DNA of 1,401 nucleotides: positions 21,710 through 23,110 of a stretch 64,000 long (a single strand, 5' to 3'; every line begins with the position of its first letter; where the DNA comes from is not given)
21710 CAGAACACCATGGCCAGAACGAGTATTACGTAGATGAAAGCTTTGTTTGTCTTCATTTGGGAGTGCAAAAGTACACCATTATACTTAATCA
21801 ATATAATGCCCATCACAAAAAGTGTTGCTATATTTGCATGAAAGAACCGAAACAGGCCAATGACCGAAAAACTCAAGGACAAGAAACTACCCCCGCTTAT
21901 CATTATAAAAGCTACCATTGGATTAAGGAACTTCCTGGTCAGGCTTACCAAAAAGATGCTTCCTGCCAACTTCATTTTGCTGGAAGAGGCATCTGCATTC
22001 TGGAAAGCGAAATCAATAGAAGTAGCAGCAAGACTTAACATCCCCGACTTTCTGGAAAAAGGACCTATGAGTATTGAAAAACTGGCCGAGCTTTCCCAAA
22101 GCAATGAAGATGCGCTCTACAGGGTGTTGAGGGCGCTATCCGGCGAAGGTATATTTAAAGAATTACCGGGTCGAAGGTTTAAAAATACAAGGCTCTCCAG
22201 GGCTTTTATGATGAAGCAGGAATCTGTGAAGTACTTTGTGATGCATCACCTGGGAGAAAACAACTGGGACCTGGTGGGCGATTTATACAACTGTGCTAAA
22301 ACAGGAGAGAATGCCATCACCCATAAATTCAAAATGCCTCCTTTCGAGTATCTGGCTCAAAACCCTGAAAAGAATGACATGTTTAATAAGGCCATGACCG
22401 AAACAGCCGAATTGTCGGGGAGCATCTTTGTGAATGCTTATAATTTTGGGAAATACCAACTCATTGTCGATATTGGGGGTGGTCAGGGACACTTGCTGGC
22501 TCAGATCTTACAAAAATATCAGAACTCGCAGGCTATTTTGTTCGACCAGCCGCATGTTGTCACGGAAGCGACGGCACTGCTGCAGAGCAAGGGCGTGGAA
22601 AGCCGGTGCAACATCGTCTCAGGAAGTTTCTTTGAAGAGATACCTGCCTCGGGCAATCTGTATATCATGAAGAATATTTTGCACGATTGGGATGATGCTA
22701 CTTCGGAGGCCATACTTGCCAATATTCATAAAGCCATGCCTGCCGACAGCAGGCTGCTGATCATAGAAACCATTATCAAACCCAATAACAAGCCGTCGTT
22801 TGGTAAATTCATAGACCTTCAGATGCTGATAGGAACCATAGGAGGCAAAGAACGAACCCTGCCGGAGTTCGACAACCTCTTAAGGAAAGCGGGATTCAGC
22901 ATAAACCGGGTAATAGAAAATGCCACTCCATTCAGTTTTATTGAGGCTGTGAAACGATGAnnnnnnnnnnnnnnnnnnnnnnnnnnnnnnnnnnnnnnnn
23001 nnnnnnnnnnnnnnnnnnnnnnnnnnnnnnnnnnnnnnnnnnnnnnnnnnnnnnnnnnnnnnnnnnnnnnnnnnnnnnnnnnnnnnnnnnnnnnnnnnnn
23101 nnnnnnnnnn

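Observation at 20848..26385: Cluster encoding an O-methyltransferase and two cobalamin-type radical SAM enzymes, divergent from an EamA exporter, product unknown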

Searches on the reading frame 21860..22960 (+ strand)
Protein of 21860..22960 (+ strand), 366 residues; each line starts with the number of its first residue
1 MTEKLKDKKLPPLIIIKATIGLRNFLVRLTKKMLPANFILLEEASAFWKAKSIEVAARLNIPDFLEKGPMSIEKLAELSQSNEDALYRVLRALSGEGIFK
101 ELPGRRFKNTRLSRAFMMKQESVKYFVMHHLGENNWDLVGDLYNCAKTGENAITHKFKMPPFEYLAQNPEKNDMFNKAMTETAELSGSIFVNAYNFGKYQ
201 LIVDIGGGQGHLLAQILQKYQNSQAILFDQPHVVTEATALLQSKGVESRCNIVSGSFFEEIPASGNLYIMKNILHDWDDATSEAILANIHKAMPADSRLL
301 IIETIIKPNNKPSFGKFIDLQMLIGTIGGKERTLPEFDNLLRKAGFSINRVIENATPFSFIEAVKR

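Call 5: search_protein_families(library=pfam, proteins=[window:21860-22960:+])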
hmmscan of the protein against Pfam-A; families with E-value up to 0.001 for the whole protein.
window:21860-22960:+ (366 aa): 5 families
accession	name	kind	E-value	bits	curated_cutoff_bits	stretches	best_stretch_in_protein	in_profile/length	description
PF00891.24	Methyltransf_2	-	3.8e-45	154.2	22.3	1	147-347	9-210/210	O-methyltransferase domain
PF08100.18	Dimerisation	-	5.1e-13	49.1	25.6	1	35-118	4-92/93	O-methyltransferase dimerisation domain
PF13847.12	Methyltransf_31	-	0.00029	21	27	1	202-302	7-110/145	Methyltransferase domain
PF13649.12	Methyltransf_25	-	0.00031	21.8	27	1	202-292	1-92/97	Methyltransferase domain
PF08242.18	Methyltransf_12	-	0.00075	20.6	30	0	203-294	1-93/98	Methyltransferase domain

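Call 6: search_protein_families(library=ncbifam, proteins=[window:21860-22960:+])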
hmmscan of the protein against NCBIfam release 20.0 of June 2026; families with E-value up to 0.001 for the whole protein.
window:21860-22960:+ (366 aa): 4 families
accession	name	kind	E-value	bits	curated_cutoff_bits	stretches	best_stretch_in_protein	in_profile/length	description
TIGR02716.1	C20_methyl_CrtF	equivalog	2.2e-13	49.9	276.1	1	53-332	7-287/306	bacteriochlorophyllide d C-20 methyltransferase BchU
TIGR04543.1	ketoArg_3Met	equivalog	3e-06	26.6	425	0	199-259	150-211/336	2-ketoarginine methyltransferase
NF041081.1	prot_lys_mtase_Arch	equivalog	0.00052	20.1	200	0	197-260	8-72/142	protein-lysine N-methyltransferase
NF000133.1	Erm32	exception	0.00063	19.3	550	1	193-232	84-123/280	23S rRNA (guanine(748)-N(1))-methyltransferase Erm(32)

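Call 34: find_related_loci(query=window:21860-22960:+, collection=metagenome_contigs, flank=10000)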
Query window:21860-22960:+ (366 aa) in metagenome_contigs; peptide patterns used: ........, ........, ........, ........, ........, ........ (x = any residue, [..] = any of these).
152 stretches matched a pattern; 57 encode a relative of the query (tblastn E <= 1e-3); 57 distinct loci.
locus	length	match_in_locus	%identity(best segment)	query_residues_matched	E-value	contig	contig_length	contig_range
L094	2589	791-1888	91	1-366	0e+0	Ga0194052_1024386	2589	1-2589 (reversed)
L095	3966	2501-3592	72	1-364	0e+0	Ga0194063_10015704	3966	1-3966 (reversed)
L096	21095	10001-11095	65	1-365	1e-162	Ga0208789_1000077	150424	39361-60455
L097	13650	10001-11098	62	1-366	3e-155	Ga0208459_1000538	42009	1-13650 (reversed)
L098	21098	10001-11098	62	1-366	3e-155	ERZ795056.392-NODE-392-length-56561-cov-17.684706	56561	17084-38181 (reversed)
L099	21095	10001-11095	61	1-365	4e-154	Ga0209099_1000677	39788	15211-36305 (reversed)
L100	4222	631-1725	62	1-365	3e-158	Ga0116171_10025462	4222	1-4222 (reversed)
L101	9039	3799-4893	61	1-365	3e-153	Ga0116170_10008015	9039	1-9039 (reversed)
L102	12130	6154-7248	61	1-365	4e-153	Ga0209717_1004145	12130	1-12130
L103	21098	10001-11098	64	1-366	5e-161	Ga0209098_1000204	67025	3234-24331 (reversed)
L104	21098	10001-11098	45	1-366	5e-104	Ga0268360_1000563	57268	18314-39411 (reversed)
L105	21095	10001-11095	44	1-365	3e-102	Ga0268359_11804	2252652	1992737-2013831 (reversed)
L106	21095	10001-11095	44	1-365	3e-100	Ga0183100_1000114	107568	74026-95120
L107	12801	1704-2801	63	1-366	2e-153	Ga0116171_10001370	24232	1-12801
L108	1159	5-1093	39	1-366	3e-90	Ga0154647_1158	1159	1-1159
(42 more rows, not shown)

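Call 39: search_protein_families(library=pfam, proteins=[L096:11205-11717:+, L096:11765-12538:+, L096:12526-13437:+, L096:13604-14197:+, L096:14212-16494:+, L105:8310-9590:+, L105:9608-9985:+, L105:11105-12304:-, L105:12307-13419:-, L105:13539-14777:-])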
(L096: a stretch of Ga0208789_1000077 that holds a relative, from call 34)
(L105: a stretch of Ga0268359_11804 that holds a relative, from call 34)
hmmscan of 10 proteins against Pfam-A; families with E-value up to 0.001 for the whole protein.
L096:11205-11717:+ (170 aa): 2 families
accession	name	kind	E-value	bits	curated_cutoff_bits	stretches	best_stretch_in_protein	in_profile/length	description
PF21186.2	DUF6852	-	9.4e-28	97.1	27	1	51-119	1-71/71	Domain of unknown function (DUF6852)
PF18347.7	DUF5606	-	3.4e-19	69.2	25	1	3-48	1-46/46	Domain of unknown function (DUF5606)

L096:11765-12538:+ (257 aa): 2 families
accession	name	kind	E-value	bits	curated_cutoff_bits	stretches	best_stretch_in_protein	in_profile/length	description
PF10418.14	DHODB_Fe-S_bind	-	1.6e-13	50.6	23.9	1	217-253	1-40/41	Iron-sulfur cluster binding domain of dihydroorotate dehydrogenase B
PF00175.26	NAD_binding_1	-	1.5e-06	29.3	22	1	113-200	3-106/109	Oxidoreductase NAD-binding domain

L096:12526-13437:+ (303 aa): 4 families
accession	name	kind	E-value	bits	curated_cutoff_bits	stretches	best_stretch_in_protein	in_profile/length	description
PF01180.27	DHO_dh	-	6e-86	288.7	27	1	4-284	2-289/291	Dihydroorotate dehydrogenase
PF01207.24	Dus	-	1.4e-08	34.7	20.4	0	224-287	172-235/311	Dihydrouridine synthase (Dus)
PF03060.21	NMO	-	2.3e-07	31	28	1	213-267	168-224/331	Nitronate monooxygenase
PF00977.27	His_biosynth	-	3e-05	24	23.6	1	222-284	59-121/228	Histidine biosynthesis protein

L096:13604-14197:+ (197 aa): 2 families
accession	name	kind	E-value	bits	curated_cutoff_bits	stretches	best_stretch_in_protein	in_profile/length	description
PF00440.29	TetR_N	-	3.6e-15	55.9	24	1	13-59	1-47/47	Bacterial regulatory proteins, tetR family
PF17935.6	TetR_C_27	-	5.8e-06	26.8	26.1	1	82-183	2-104/106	Tetracyclin repressor-like, C-terminal domain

L096:14212-16494:+ (760 aa): 4 families
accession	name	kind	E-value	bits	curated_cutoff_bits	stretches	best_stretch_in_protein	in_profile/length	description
PF03176.21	MMPL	-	1.7e-57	195.3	20.5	2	60-365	24-302/333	MMPL family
PF00873.25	ACR_tran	-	8.8e-14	50.6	28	2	169-474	289-595/1021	AcrB/AcrD/AcrF family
PF12349.14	Sterol-sensing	-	9e-12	45.5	22.3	1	240-364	12-135/153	Sterol-sensing domain of SREBP cleavage-activation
PF02460.24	Patched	-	4.9e-05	23.6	23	0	237-363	31-155/156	Patched SSD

L105:8310-9590:+ (426 aa): 2 families
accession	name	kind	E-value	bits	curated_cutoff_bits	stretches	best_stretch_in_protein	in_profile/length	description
PF02310.24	B12-binding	-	3.3e-07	30.6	32.1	1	38-118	35-120/121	B12 binding domain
PF04055.27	Radical_SAM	-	7.6e-06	26.6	29.5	1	170-308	4-165/166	Radical SAM superfamily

L105:9608-9985:+ (125 aa): 0 families

L105:11105-12304:- (399 aa): 2 families
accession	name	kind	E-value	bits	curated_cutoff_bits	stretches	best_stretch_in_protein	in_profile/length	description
PF01546.33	Peptidase_M20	-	6.4e-35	121.4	24.6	1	80-390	1-201/206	Peptidase family M20/M25/M40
PF07687.19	M20_dimer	-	2e-10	41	21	1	198-290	11-103/107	Peptidase dimerisation domain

L105:12307-13419:- (370 aa): 2 families
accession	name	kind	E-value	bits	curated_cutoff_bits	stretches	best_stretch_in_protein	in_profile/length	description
PF18962.6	Por_Secre_tail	-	3.8e-10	40.4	27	1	293-367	3-74/75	Secretion system C-terminal sorting domain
PF13860.13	FlgD_ig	-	6.6e-05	23.2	27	1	297-358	7-76/79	FlgD Ig-like domain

L105:13539-14777:- (412 aa): 3 families
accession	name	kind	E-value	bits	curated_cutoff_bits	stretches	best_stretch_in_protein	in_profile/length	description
PF02464.23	CinA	-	4e-59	199.1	23.5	1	257-409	2-154/155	Competence-damaged protein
PF00994.29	MoCF_biosynth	-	4.8e-35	120.8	26.6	1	5-169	2-143/144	Probable molybdopterin binding domain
PF18146.6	CinA_KH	-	8.6e-13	48.6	27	1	179-253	1-73/73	Damage-inducible protein CinA KH domain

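Call 45: search_solved_structures(query=window:21860-22960:+, max_evalue=1e-10)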
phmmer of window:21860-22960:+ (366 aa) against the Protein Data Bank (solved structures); distinct sequences matched with E-value up to 1e-10: 85 (the best 60 are shown).
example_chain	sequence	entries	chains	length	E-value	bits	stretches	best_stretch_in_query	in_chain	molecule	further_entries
6c5b_A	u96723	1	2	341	5.4e-67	229.4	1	34-363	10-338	Methyltransferase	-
8h3t_A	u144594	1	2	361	3.5e-52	180.6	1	9-364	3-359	AlpH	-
4z2y_A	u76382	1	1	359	3.6e-50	174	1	46-353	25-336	CalO6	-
3gwz_A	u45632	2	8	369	7.6e-50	173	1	46-360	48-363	MmcR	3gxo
8rdm_A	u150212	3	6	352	8.6e-45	156.3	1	52-353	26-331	DtpM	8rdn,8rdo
4d7k_A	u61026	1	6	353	3e-41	144.7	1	55-350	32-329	SAM-DEPENDENT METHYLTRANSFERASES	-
3lst_A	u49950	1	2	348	2.8e-33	118.5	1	36-360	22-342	CalO1 Methyltransferase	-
9wam_A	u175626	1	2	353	5.6e-31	110.9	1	52-353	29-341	Caffeic acid O-methyltransferase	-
6clw_A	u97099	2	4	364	2.9e-30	108.6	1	48-352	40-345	O-methyltransferase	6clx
2ip2_A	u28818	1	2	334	2.5e-29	105.5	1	39-354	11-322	Probable phenazine-specific methyltransferase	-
3i53_A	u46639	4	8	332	7.9e-29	103.8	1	51-363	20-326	O-methyltransferase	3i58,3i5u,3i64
9wiu_A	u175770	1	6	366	2.7e-28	102.1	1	148-347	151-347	O-methyltransferase domain-containing protein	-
7waq_B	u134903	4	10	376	2.9e-28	102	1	148-347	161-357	stilbene O-methyltransferase | O-methyltransferase domain-containing protein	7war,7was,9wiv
7vb8_B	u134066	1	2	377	2.9e-28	102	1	148-347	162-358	stilbene O-methyltransferase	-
7v6j_A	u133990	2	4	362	3.3e-28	101.8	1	154-347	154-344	LcCOMT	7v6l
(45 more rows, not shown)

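Call 59: search_solved_structures(query=window:21860-22960:+, max_evalue=1e-48, show_alignments=4)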
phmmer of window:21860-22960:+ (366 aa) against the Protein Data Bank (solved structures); distinct sequences matched with E-value up to 1e-48: 4.
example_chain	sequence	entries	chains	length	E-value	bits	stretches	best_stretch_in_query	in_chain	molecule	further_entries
6c5b_A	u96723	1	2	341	5.4e-67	229.4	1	34-363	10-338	Methyltransferase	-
8h3t_A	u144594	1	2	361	3.5e-52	180.6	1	9-364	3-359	AlpH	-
4z2y_A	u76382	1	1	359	3.6e-50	174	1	46-353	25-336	CalO6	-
3gwz_A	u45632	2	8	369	7.6e-50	173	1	46-360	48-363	MmcR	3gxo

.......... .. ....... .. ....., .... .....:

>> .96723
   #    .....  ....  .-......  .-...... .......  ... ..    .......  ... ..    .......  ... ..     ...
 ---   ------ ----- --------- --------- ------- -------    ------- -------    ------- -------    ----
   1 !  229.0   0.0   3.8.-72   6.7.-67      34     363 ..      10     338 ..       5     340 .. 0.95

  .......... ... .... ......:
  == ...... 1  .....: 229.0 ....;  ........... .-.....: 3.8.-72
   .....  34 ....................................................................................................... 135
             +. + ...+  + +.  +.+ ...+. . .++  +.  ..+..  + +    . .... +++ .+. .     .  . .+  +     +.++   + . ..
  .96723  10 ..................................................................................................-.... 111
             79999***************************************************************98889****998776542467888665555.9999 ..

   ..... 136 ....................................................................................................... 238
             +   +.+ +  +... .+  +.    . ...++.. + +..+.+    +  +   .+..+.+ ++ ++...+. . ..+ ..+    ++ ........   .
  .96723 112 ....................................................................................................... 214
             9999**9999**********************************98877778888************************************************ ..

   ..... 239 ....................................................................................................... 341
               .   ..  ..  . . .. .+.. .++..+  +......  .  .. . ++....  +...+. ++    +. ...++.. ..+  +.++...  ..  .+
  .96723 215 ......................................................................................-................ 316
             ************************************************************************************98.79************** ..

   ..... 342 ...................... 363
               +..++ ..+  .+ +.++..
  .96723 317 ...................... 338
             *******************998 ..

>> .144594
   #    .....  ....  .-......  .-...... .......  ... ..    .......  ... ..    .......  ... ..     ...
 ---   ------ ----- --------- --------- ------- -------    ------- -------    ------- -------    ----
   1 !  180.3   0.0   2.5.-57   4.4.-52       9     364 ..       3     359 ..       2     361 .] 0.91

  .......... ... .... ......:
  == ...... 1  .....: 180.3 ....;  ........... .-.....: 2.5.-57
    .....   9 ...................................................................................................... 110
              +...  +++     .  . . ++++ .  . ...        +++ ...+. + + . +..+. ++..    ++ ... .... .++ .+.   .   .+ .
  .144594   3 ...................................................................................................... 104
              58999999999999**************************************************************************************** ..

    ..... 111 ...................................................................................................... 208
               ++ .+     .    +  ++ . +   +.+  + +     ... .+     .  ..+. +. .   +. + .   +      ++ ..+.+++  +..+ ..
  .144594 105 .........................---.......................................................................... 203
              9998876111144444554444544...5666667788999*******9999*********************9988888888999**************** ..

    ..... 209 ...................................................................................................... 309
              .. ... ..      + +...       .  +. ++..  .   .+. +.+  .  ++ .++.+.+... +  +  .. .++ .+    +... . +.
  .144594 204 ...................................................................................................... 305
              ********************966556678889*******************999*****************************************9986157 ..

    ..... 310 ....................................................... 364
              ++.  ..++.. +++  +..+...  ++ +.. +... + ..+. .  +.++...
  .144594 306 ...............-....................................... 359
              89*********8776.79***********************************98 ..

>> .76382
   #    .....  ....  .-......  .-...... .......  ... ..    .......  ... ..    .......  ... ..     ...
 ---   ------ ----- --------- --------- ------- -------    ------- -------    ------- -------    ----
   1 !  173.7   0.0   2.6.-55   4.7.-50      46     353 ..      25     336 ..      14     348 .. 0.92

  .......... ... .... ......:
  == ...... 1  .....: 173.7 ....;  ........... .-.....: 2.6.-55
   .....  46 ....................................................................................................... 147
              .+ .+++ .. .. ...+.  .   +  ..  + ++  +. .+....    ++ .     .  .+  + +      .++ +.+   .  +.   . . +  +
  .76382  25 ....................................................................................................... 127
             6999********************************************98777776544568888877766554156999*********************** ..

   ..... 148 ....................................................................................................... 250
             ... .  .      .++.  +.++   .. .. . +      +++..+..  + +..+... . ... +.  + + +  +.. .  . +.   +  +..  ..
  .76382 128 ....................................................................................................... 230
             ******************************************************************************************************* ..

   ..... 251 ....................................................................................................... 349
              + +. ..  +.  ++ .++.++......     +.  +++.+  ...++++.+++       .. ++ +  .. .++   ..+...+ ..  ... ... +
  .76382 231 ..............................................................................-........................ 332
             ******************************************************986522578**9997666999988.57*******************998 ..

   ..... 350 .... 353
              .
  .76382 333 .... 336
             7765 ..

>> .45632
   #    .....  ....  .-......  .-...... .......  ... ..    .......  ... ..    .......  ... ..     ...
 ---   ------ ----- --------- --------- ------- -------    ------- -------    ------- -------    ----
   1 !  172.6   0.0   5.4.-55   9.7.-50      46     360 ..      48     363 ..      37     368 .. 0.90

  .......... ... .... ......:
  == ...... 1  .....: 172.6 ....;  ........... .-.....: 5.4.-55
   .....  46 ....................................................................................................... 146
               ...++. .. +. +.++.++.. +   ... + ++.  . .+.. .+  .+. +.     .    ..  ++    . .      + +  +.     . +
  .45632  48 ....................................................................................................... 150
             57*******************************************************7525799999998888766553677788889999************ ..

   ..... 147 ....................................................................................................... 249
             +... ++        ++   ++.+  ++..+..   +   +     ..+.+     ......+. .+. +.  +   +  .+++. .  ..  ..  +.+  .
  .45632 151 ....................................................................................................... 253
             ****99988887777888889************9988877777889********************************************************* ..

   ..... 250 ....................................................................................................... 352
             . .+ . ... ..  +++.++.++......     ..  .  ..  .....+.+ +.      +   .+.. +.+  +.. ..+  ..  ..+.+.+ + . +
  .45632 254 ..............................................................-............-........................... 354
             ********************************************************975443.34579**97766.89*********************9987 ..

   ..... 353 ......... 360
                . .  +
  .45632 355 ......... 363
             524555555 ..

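Call 68: find_homologous_proteins(query=window:21860-22960:+)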
Query window:21860-22960:+ (366 aa): 850 proteins with E <= 0.001 among 5976 candidates; the best 120 are listed.
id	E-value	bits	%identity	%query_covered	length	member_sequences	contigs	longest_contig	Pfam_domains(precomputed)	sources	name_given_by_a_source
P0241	8.9e-241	816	100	100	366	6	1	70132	PF00891.25,PF08100.19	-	-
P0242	2.1e-221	752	91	100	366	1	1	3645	PF00891.25,PF08100.19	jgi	jgi:hypothetical protein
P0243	2.2e-210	716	86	100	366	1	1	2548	PF00891.25,PF08100.19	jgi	jgi:hypothetical protein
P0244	2.6e-210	715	86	100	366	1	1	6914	PF00891.25,PF08100.19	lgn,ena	-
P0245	7.6e-198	675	81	100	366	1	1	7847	PF00891.25,PF08100.19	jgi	-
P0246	2.0e-190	650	76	100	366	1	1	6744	PF00891.25,PF08100.19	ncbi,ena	-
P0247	2.6e-188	643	77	100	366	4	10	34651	PF13847.13,PF00891.25,PF08100.19,PF08242.19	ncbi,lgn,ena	-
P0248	1.1e-186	638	75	100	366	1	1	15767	PF13847.13,PF00891.25,PF08100.19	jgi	jgi:hypothetical protein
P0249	1.4e-182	624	82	91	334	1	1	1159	PF00891.25,PF08100.19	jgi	jgi:hypothetical protein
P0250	2.2e-180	617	86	85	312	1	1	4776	PF00891.25,PF08100.19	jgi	jgi:hypothetical protein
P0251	1.3e-176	605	71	100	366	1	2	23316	PF13847.13,PF00891.25,PF08100.19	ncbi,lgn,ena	ncbi:MAG: methyltransferase [Bacteroidota bacterium]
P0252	3.3e-170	584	71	99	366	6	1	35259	PF00891.25,PF08100.19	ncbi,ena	-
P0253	7.3e-154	530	66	100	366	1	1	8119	PF00891.25,PF08100.19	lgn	-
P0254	2.0e-153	528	65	100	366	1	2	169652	PF00891.25,PF08100.19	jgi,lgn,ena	-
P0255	5.0e-152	524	65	100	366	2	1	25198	PF00891.25,PF08100.19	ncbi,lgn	-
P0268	4.4e-123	429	51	100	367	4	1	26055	PF00891.25,PF08100.19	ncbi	ncbi:MAG: methyltransferase [Bacteroidota bacterium]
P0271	2.1e-119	417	52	100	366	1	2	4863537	PF13489.13,PF13649.13,PF00891.25,PF08100.19,PF08242.19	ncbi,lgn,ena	-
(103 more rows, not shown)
